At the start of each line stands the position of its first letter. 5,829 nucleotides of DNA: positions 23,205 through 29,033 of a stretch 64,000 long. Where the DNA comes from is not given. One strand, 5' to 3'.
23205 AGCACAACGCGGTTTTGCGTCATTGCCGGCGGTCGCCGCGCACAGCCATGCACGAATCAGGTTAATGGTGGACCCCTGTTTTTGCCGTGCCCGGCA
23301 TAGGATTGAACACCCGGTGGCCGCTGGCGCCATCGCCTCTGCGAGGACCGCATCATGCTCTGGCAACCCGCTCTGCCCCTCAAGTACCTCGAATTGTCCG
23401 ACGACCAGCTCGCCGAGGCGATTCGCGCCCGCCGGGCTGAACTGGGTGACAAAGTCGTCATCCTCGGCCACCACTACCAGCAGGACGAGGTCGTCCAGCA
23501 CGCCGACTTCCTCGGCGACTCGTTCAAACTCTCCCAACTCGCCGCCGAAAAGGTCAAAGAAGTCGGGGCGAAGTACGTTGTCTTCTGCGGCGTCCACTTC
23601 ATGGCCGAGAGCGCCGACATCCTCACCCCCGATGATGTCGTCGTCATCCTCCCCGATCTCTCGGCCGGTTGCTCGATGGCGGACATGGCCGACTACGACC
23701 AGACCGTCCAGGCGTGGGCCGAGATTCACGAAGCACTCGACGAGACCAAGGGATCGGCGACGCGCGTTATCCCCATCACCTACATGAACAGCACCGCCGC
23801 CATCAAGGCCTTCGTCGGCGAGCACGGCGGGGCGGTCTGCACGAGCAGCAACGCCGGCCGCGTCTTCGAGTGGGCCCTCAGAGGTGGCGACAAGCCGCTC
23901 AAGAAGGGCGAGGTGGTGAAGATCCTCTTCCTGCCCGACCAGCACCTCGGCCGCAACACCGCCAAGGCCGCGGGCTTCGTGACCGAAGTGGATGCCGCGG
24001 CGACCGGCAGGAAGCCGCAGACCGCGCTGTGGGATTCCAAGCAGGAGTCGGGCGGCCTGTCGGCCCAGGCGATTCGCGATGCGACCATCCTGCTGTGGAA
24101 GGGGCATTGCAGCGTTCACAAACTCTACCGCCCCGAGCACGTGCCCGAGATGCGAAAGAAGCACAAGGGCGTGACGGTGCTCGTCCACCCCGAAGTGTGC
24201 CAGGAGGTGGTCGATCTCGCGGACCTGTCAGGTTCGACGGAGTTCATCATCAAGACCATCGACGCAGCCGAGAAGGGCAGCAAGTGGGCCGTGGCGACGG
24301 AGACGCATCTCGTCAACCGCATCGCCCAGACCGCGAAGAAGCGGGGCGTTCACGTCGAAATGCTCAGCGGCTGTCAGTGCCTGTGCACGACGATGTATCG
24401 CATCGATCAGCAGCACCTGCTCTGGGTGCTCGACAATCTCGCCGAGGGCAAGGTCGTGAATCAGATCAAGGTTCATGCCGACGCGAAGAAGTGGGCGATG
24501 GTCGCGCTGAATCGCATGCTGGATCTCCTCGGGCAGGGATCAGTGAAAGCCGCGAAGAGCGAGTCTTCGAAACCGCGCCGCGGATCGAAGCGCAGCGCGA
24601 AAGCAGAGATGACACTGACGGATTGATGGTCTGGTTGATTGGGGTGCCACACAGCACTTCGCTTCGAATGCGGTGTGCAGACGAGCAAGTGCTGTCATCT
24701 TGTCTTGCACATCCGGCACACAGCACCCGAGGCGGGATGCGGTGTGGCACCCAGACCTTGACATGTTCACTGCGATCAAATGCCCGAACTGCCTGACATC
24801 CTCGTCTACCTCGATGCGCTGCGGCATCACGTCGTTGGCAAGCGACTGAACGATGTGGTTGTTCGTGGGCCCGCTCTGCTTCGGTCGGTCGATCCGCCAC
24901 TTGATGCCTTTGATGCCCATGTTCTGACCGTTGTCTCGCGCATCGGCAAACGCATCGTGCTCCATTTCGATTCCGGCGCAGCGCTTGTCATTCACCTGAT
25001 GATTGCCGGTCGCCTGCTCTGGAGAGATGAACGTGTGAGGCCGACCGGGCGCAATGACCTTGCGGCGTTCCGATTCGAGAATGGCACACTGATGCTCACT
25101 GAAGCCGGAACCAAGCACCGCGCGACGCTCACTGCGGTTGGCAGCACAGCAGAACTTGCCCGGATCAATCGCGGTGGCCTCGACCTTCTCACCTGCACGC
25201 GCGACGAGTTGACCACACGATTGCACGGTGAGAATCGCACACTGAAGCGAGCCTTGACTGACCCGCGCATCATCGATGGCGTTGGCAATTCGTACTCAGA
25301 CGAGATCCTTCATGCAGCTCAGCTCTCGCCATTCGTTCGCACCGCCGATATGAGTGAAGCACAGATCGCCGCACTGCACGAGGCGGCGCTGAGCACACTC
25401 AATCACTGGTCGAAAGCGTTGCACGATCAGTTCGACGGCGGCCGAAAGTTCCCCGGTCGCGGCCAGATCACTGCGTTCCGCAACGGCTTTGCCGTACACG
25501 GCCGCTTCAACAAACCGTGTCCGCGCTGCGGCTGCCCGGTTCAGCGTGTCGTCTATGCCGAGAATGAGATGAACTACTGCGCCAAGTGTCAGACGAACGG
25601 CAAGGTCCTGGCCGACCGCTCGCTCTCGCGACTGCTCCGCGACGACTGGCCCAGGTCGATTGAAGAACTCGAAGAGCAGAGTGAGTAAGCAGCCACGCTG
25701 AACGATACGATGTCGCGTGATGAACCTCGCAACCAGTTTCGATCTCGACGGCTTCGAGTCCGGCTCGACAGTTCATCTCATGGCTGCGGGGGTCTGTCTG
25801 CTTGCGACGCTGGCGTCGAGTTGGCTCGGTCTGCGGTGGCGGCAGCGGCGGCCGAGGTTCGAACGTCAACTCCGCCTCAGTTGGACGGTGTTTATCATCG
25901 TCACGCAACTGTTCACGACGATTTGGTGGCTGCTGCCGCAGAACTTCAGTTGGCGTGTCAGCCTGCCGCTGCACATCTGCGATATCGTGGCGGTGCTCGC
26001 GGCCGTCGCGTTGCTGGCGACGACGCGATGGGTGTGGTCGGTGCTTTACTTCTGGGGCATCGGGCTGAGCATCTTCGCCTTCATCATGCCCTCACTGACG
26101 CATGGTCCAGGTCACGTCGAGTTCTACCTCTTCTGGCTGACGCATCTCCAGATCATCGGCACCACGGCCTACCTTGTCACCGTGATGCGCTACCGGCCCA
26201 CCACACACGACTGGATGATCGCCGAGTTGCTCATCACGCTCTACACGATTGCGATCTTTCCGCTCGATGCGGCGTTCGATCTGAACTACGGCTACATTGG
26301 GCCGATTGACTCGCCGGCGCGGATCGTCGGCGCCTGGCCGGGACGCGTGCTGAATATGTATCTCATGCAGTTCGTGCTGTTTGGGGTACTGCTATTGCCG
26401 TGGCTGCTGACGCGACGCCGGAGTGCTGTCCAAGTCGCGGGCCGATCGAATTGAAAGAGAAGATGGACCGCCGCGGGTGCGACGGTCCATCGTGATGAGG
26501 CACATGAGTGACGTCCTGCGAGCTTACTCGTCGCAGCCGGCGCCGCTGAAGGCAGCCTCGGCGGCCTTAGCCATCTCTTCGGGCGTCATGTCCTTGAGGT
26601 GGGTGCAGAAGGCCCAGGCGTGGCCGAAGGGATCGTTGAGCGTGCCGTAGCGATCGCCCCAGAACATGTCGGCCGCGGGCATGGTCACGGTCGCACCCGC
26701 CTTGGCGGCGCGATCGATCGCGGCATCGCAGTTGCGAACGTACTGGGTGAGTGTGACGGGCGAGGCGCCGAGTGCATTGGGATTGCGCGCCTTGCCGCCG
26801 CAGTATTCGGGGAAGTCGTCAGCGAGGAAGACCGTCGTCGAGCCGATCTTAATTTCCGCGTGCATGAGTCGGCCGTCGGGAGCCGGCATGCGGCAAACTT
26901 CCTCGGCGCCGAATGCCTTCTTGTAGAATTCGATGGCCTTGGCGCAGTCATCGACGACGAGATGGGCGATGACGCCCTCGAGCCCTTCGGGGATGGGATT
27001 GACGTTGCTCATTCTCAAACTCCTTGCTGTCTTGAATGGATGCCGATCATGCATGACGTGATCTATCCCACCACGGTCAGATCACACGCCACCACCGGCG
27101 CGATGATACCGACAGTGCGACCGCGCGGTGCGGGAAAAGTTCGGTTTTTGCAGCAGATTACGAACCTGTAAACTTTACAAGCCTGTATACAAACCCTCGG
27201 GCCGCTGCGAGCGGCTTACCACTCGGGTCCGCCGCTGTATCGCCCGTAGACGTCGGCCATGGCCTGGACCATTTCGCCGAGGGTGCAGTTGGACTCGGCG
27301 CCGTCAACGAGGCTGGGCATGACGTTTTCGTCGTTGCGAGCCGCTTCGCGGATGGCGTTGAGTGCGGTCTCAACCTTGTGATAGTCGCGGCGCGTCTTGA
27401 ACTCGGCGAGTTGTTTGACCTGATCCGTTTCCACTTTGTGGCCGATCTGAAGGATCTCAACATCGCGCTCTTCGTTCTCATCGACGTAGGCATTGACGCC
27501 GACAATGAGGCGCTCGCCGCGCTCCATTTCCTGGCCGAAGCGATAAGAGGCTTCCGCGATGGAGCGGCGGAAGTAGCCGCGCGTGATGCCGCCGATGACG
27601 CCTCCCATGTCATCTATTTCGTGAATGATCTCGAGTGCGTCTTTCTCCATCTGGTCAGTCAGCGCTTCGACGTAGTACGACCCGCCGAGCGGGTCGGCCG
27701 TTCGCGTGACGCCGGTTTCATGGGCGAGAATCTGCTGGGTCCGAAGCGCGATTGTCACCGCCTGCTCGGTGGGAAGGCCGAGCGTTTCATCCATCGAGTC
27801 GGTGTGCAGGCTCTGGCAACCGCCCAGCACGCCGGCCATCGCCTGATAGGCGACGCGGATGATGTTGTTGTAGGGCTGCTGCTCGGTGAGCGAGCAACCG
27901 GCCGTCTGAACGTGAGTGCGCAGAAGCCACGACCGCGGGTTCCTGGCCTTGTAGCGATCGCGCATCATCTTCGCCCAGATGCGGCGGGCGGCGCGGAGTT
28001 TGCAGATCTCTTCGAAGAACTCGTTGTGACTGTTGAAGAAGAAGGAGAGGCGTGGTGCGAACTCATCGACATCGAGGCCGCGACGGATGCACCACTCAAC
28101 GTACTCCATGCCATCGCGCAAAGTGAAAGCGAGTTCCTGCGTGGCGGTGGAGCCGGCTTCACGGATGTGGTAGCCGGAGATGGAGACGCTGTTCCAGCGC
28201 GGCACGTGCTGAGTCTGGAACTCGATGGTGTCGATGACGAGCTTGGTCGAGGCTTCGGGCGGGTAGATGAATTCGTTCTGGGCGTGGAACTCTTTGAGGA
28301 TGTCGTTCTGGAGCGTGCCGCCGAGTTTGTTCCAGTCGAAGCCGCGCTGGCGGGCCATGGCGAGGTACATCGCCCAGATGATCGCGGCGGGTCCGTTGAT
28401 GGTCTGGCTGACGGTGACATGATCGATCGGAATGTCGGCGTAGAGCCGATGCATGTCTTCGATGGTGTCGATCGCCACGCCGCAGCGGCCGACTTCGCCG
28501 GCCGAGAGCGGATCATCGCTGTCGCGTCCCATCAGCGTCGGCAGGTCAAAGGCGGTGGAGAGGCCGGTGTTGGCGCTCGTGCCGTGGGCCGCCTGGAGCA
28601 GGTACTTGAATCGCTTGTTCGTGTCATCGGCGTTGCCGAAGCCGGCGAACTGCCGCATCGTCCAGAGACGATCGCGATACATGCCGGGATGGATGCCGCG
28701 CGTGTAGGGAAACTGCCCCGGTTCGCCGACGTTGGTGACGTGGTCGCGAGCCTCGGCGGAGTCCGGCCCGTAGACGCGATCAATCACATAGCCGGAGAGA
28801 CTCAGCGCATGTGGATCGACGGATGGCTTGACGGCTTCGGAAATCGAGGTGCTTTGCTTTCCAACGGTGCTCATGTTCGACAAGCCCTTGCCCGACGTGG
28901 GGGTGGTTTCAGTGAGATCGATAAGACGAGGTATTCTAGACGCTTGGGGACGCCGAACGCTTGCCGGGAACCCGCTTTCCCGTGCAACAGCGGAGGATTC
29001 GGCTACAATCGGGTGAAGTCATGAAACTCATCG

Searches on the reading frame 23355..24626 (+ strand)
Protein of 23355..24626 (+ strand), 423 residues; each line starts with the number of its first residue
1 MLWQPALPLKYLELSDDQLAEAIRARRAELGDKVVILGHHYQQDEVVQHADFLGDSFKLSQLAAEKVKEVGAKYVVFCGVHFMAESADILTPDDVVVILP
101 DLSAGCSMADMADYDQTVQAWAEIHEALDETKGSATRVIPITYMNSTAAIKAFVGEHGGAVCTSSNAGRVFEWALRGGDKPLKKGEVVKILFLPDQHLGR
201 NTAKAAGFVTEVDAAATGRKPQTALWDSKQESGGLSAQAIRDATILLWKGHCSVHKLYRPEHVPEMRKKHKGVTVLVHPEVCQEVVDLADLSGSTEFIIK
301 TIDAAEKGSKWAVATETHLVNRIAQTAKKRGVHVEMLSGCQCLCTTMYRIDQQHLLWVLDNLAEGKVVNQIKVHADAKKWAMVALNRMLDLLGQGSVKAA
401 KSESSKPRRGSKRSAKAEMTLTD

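Call 51: search_protein_families(library=pfam, proteins=[window:23355-24626:+], max_evalue=0.001)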
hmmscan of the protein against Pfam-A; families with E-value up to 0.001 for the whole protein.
window:23355-24626:+ (423 aa): 1 family
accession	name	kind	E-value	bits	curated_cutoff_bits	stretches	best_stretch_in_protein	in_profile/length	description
PF02445.21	NadA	-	2.5e-87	293.2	27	1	23-390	3-295/295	Quinolinate synthetase A protein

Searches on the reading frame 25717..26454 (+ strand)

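Call 51: search_protein_families(library=pfam, proteins=[window:25717-26454:+], max_evalue=0.001)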
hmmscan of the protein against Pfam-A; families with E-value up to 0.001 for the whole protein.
window:25717-26454:+ (245 aa): 1 family
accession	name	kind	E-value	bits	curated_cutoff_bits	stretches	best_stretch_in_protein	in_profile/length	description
PF14808.11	TMEM164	-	3.2e-37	128.6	25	1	17-225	3-216/217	TMEM164 family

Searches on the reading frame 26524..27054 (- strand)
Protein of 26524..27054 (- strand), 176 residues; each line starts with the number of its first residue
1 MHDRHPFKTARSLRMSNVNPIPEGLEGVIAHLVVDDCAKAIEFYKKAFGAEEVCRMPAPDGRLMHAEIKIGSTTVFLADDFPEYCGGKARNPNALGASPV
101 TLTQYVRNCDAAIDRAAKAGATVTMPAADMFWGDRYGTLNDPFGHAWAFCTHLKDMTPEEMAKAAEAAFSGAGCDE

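Call 51: search_protein_families(library=pfam, proteins=[window:26524-27054:-], max_evalue=0.001)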
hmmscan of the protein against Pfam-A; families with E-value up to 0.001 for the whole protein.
window:26524-27054:- (176 aa): 3 families
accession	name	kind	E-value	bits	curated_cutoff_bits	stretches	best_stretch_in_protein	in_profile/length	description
PF00903.31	Glyoxalase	-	1.8e-15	57.8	20.6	1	32-149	7-121/121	Glyoxalase/Bleomycin resistance protein/Dioxygenase superfamily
PF22656.2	At5g48480-like_N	-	2e-07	31.1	27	1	38-79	10-58/59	Glyoxalase At5g48480-like, N-terminal domain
PF18029.7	Glyoxalase_6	-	1.5e-06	29.2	23.6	1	33-148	3-104/106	Glyoxalase-like domain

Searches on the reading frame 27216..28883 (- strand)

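Call 51: search_protein_families(library=pfam, proteins=[window:27216-28883:-], max_evalue=0.001)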
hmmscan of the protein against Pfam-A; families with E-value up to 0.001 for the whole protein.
window:27216-28883:- (555 aa): 1 family
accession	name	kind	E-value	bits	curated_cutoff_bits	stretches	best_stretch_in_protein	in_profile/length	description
PF01642.28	MM_CoA_mutase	-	5.1e-207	688.9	22.1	1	30-547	4-512/512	Methylmalonyl-CoA mutase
